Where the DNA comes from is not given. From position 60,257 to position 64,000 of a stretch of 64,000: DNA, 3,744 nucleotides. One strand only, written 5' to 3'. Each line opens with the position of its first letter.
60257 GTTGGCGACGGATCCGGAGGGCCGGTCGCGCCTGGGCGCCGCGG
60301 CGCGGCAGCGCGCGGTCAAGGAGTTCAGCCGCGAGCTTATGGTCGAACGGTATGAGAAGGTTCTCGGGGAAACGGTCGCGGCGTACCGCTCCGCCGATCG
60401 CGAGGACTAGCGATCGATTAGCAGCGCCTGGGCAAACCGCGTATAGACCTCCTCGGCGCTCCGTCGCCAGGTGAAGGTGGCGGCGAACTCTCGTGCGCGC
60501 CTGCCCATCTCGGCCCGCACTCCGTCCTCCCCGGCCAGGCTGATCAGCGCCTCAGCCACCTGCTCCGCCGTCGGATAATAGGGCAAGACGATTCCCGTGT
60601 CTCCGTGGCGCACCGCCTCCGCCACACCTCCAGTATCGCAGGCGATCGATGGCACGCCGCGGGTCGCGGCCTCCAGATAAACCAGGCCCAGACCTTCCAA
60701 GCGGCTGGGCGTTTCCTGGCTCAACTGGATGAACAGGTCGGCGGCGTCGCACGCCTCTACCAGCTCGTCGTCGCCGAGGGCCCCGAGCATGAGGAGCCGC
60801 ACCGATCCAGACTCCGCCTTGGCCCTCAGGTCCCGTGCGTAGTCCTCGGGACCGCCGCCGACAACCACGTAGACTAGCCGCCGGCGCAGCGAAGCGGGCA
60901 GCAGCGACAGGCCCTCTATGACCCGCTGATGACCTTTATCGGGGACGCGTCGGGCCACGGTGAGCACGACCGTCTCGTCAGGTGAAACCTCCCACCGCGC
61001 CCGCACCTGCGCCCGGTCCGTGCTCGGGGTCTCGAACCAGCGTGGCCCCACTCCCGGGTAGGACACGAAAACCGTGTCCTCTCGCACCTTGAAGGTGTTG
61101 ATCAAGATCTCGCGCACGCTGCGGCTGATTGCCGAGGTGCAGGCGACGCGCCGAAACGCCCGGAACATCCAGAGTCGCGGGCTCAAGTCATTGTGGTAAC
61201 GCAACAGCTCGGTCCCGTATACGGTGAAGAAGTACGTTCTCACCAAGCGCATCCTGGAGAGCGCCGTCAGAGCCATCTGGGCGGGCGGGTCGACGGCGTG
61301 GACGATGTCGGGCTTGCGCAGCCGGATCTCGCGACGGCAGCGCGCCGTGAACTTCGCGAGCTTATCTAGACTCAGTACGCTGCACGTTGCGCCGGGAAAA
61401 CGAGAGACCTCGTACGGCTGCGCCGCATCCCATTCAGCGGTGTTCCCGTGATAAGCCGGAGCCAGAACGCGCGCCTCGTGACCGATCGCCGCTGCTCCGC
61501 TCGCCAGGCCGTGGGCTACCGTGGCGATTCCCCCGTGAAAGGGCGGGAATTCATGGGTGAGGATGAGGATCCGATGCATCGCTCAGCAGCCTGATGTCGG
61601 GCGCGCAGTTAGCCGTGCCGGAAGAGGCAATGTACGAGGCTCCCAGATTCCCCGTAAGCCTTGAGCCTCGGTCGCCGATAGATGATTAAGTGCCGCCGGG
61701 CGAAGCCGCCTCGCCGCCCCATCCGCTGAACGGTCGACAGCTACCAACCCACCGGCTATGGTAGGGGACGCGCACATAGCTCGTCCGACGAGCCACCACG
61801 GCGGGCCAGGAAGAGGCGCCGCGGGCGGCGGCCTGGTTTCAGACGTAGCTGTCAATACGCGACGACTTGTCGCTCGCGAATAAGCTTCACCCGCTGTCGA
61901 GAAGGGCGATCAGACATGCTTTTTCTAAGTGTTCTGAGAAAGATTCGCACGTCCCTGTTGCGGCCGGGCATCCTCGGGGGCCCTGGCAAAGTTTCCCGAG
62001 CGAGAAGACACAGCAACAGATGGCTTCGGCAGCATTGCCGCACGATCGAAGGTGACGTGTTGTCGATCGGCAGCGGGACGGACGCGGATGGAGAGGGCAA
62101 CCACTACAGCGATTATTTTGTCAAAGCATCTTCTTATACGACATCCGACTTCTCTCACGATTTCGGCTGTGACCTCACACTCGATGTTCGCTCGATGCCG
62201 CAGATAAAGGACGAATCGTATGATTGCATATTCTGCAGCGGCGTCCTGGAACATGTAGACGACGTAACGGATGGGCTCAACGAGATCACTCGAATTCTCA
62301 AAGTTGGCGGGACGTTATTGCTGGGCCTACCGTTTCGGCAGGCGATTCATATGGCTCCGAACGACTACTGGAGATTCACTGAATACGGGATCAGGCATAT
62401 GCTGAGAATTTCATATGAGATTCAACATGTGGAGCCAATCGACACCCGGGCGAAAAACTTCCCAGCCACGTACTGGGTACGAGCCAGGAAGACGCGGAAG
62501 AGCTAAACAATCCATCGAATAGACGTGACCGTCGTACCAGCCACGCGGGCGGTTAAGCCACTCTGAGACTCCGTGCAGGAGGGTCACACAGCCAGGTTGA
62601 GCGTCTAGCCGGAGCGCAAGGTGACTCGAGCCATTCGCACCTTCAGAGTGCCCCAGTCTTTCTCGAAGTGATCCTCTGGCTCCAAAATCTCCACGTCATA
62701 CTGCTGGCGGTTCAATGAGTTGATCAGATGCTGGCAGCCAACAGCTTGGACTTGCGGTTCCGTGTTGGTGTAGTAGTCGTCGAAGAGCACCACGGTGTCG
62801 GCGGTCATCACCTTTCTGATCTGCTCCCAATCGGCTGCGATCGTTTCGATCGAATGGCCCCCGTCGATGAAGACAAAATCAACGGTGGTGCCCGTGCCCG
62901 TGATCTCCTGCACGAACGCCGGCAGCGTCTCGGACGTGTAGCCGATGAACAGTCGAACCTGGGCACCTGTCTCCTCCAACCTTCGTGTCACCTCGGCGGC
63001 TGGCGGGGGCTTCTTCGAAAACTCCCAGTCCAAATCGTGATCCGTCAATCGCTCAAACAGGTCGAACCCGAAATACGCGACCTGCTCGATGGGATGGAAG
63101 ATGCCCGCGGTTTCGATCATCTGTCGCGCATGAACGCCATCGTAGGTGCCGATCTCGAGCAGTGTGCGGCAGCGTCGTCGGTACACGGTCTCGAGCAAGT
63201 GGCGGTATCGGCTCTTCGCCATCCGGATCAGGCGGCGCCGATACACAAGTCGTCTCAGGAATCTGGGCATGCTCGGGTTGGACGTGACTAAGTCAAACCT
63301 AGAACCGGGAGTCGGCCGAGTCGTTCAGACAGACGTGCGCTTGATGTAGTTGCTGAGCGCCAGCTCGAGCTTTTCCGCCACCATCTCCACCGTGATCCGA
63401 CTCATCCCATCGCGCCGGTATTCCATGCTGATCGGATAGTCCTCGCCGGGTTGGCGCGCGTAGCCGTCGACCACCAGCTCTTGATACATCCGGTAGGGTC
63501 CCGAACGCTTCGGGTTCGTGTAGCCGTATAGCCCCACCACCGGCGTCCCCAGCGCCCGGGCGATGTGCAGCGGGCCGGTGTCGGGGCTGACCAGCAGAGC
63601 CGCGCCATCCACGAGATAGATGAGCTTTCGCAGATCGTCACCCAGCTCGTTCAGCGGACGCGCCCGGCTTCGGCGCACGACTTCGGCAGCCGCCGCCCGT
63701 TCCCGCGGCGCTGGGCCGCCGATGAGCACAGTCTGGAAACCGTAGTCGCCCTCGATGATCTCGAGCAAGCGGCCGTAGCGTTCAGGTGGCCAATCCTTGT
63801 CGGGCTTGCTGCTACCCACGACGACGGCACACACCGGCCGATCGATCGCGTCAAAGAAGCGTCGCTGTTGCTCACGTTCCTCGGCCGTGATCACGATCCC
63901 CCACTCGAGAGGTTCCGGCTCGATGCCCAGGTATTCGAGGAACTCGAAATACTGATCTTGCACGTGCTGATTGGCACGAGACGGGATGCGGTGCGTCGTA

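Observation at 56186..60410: GT4 paralog duplication leaving a start-less copy abutting a duplicated GT9 3' fragment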

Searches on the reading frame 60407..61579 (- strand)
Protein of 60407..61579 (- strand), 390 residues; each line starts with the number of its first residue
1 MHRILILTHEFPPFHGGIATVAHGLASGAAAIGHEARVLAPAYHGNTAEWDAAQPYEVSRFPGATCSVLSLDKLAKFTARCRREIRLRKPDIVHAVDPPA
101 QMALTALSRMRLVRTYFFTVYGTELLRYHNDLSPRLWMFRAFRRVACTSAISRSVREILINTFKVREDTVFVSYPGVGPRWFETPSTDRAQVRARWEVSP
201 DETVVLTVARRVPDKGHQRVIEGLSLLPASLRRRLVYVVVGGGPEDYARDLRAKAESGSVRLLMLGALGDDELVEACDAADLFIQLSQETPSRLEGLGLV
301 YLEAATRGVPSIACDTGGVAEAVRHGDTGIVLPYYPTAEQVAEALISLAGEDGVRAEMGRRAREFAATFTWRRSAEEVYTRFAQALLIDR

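Call 9: search_protein_families(library=pfam, proteins=[window:60407-61579:-], max_evalue=0.01)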
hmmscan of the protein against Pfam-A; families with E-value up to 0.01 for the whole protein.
window:60407-61579:- (390 aa): 7 families
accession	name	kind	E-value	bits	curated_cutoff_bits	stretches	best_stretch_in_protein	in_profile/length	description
PF00534.26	Glycos_transf_1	-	3.1e-30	105.4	26.4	1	190-364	3-171/172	Glycosyl transferases group 1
PF13692.12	Glyco_trans_1_4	-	1.5e-18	67.8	27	1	203-349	2-140/142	Glycosyl transferases group 1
PF13439.12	Glyco_transf_4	-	5.2e-18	66.1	28.5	1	16-177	2-166/170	Glycosyltransferase Family 4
PF13579.12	Glyco_trans_4_4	-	1.6e-14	55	29.7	1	16-172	1-155/158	Glycosyl transferase 4-like domain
PF20706.3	GT4-conflict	-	1.1e-10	41.5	26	1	199-374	194-381/385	Family 4 Glycosyltransferase in conflict systems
PF08323.17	Glyco_transf_5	-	1.3e-07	32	22.7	1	3-58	1-56/239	Starch synthase catalytic domain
PF13524.12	Glyco_trans_1_2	-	0.00016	22.1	25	1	242-377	22-141/144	Glycosyl transferase-like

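Call 13: find_encoding_contigs(protein=window:60407-61579:-, flank=10000, max_places=10)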
Protein window:60407-61579:- (390 aa): 2 contigs read that carry it; 2 places shown.
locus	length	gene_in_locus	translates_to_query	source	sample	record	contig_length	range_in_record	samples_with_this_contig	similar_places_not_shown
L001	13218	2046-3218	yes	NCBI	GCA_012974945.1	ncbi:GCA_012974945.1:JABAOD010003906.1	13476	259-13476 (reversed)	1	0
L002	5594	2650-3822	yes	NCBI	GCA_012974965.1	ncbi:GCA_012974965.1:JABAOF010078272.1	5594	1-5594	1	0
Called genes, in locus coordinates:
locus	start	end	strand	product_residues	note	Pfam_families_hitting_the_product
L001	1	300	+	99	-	?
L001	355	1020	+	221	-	PF13578:Methyltransf_24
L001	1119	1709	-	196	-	PF13649:Methyltransf_25 (faint), PF13489:Methyltransf_23 (weak), PF08242:Methyltransf_12, PF08241:Methyltransf_11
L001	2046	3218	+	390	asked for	PF08323:Glyco_transf_5 (weak), PF13439:Glyco_transf_4, PF13579:Glyco_trans_4_4, PF20706:GT4-conflict (weak), PF00534:Glycos_transf_1, PF13692:Glyco_trans_1_4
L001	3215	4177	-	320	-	PF13439:Glyco_transf_4 (weak), PF00534:Glycos_transf_1, PF13692:Glyco_trans_1_4, PF13524:Glyco_trans_1_2 (weak)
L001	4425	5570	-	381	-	PF13477:Glyco_trans_4_2 (weak), PF13439:Glyco_transf_4, PF13579:Glyco_trans_4_4, PF20706:GT4-conflict, PF00534:Glycos_transf_1, PF13692:Glyco_trans_1_4, PF13524:Glyco_trans_1_2 (weak)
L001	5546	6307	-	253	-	-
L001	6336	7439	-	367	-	PF13439:Glyco_transf_4, PF20706:GT4-conflict (weak), PF00534:Glycos_transf_1, PF13692:Glyco_trans_1_4, PF13524:Glyco_trans_1_2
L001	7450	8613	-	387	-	PF13439:Glyco_transf_4, PF13579:Glyco_trans_4_4, PF20706:GT4-conflict (weak), PF00534:Glycos_transf_1, PF13692:Glyco_trans_1_4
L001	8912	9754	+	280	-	PF00535:Glycos_transf_2, PF10111:Glyco_tranf_2_2 (weak), PF13641:Glyco_tranf_2_3 (weak)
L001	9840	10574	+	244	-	PF13489:Methyltransf_23, PF13847:Methyltransf_31 (weak), PF08241:Methyltransf_11, PF08242:Methyltransf_12, PF13649:Methyltransf_25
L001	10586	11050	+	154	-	-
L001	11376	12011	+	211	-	-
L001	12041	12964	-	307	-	PF00528:BPD_transp_1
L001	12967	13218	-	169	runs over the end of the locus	?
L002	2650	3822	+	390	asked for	PF08323:Glyco_transf_5 (weak), PF13439:Glyco_transf_4, PF13579:Glyco_trans_4_4, PF20706:GT4-conflict (weak), PF00534:Glycos_transf_1, PF13692:Glyco_trans_1_4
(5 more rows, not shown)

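Call 37: find_homologous_proteins(query=window:60407-61579:-, max_evalue=1e-80)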
Query window:60407-61579:- (390 aa): 43 proteins with E <= 1e-80 among 8000 candidates.
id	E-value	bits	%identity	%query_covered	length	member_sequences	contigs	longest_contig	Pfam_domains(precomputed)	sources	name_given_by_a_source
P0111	5.1e-257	870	100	100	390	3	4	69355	PF00534.27,PF13579.13,PF08323.18,PF13439.13,PF20706.4,PF13692.13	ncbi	-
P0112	9.9e-171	586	68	99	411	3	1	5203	PF00534.27,PF13579.13,PF08323.18,PF13439.13,PF20706.4,PF13692.13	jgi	jgi:phosphatidyl-myo-inositol dimannoside synthase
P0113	1.9e-164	565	67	99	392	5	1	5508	PF00534.27,PF13579.13,PF08323.18,PF13524.13,PF13439.13,PF20706.4,PF13692.13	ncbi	-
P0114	3.7e-160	551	63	99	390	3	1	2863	PF00534.27,PF13579.13,PF08323.18,PF13524.13,PF13439.13,PF20706.4,PF13692.13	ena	-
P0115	1.0e-159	550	65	99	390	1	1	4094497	PF00534.27,PF13579.13,PF08323.18,PF13524.13,PF13439.13,PF20706.4,PF13692.13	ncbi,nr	ncbi:MAG: glycosyltransferase family 4 protein [Gemmatimonadota bacterium]|nr:MAG: glycosyltransfera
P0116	1.2e-156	540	64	99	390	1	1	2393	PF00534.27,PF13579.13,PF08323.18,PF13439.13,PF20706.4,PF13692.13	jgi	jgi:glycosyltransferase involved in cell wall biosynthesis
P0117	1.5e-152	526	63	99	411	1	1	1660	PF00534.27,PF13579.13,PF08323.18,PF13524.13,PF13439.13,PF20706.4,PF13692.13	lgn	-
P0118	7.6e-152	524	63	99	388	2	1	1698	PF00534.27,PF13579.13,PF08323.18,PF13524.13,PF13439.13,PF20706.4,PF13692.13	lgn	-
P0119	2.6e-149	515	61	99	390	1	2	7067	PF00534.27,PF13579.13,PF13524.13,PF13439.13,PF20706.4,PF13692.13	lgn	-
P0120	7.4e-143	494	60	99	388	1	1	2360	PF00534.27,PF13579.13,PF08323.18,PF13439.13,PF20706.4,PF13692.13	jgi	-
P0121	2.6e-128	446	56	99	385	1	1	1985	PF00534.27,PF13579.13,PF13439.13,PF13692.13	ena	-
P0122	3.1e-128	446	53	99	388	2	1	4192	PF00534.27,PF13579.13,PF13439.13,PF20706.4,PF13692.13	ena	-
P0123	4.2e-124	432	55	99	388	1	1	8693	PF00534.27,PF13579.13,PF13439.13,PF20706.4,PF13692.13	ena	-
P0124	1.3e-123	431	53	99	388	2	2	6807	PF00534.27,PF13579.13,PF13524.13,PF13439.13,PF20706.4,PF13692.13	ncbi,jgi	jgi:glycosyltransferase involved in cell wall biosynthesis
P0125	1.5e-123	431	54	99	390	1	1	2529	PF00534.27,PF13579.13,PF08323.18,PF13439.13,PF20706.4,PF13692.13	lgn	-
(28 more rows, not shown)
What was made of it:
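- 60407..61579 (-): D: intact GT4 (PimB-like), convergent with C'. The two stop codons overlap within CTAG. Closest relatives outside this population are at most 68% aa (call 37).
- Tried and rejected: Homologs of D are at most 68% identical (call 37).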

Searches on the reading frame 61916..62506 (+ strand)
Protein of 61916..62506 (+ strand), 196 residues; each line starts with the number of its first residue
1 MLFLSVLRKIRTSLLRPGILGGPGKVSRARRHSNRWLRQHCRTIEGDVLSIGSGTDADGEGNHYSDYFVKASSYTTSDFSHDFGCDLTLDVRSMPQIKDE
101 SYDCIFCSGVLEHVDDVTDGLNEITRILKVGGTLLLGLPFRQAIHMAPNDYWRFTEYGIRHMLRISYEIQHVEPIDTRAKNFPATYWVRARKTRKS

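Call 9: search_protein_families(library=pfam, proteins=[window:61916-62506:+], max_evalue=0.01)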
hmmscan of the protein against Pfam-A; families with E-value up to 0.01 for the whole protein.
window:61916-62506:+ (196 aa): 7 families
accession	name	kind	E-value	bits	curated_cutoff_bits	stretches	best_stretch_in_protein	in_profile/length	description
PF08241.18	Methyltransf_11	-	1.6e-10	41.9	21.2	1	88-135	48-94/95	Methyltransferase domain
PF08242.18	Methyltransf_12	-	4.2e-08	34.2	30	1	65-134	29-98/98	Methyltransferase domain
PF13489.12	Methyltransf_23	-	4.7e-07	30.1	27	1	47-156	25-139/164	Methyltransferase domain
PF13649.12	Methyltransf_25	-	1.4e-05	26.1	27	1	89-132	53-97/97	Methyltransferase domain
PF13847.12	Methyltransf_31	-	6.4e-05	23.1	27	1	90-136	62-109/145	Methyltransferase domain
PF01209.24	Ubie_methyltran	-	0.00073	19.4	20.1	1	97-136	112-151/233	ubiE/COQ5 methyltransferase family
PF05148.21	Methyltransf_8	-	0.0054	17.1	27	1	90-135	112-155/219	Hypothetical methyltransferase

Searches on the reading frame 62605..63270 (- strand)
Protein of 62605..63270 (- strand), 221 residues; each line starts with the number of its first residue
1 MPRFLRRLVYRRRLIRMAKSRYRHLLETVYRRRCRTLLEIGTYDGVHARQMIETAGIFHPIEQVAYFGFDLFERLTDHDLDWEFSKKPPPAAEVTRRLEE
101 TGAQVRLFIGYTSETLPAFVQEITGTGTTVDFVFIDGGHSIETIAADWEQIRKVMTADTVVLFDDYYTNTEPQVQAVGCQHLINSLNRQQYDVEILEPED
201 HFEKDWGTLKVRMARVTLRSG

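Call 9: search_protein_families(library=pfam, proteins=[window:62605-63270:-], max_evalue=0.01)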
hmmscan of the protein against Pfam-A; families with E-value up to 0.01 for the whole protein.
window:62605-63270:- (221 aa): 1 family
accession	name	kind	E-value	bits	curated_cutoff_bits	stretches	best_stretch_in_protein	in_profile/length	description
PF13578.12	Methyltransf_24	-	1.5e-13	51.9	26.3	1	38-166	1-105/105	Methyltransferase domain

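Call 30: find_encoding_contigs(protein=window:62605-63270:-, flank=10000, max_places=6)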
Protein window:62605-63270:- (221 aa): 3 contigs read that carry it; 2 places shown.
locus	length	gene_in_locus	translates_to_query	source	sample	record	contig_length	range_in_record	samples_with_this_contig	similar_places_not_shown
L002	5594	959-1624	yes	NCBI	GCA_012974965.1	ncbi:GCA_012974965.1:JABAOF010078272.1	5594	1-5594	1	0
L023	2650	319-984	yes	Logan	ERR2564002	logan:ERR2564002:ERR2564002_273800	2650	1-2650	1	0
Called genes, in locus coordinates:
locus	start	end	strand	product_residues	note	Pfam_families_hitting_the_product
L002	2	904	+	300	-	?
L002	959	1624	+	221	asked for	PF13578:Methyltransf_24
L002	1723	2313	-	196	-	PF13649:Methyltransf_25 (faint), PF13489:Methyltransf_23 (weak), PF08242:Methyltransf_12, PF08241:Methyltransf_11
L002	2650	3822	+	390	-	PF08323:Glyco_transf_5 (weak), PF13439:Glyco_transf_4, PF13579:Glyco_trans_4_4, PF20706:GT4-conflict (weak), PF00534:Glycos_transf_1, PF13692:Glyco_trans_1_4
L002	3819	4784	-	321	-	PF13439:Glyco_transf_4 (weak), PF00534:Glycos_transf_1, PF13692:Glyco_trans_1_4, PF13524:Glyco_trans_1_2 (weak)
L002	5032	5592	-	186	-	?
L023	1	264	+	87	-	?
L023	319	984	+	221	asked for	PF13578:Methyltransf_24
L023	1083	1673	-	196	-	PF13649:Methyltransf_25 (faint), PF13489:Methyltransf_23 (weak), PF08242:Methyltransf_12, PF08241:Methyltransf_11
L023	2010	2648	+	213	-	?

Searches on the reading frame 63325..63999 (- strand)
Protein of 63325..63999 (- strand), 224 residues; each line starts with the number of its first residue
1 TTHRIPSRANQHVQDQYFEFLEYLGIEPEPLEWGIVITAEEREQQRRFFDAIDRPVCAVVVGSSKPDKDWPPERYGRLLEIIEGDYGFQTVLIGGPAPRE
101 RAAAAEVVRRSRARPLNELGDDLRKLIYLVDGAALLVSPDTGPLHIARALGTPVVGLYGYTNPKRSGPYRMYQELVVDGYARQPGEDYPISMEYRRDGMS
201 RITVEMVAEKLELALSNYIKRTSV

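Call 9: search_protein_families(library=pfam, proteins=[window:63325-63999:-], max_evalue=0.01)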
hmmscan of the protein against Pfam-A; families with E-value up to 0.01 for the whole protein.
window:63325-63999:- (224 aa): 1 family
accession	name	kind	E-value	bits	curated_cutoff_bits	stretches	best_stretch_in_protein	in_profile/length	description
PF01075.23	Glyco_transf_9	-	1.7e-32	113.1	22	1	3-181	56-232/247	Glycosyltransferase family 9 (heptosyltransferase)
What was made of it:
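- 63325..64000 (-): Resident GT9a* gene, which runs off the window. It is open for at least 300 codons in L002. Its 3' end (63359-63492) is the second copy of the 'repeat'; its last 11 codons are unrelated to T. PF01075 E 1.7e-32 (call 9).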
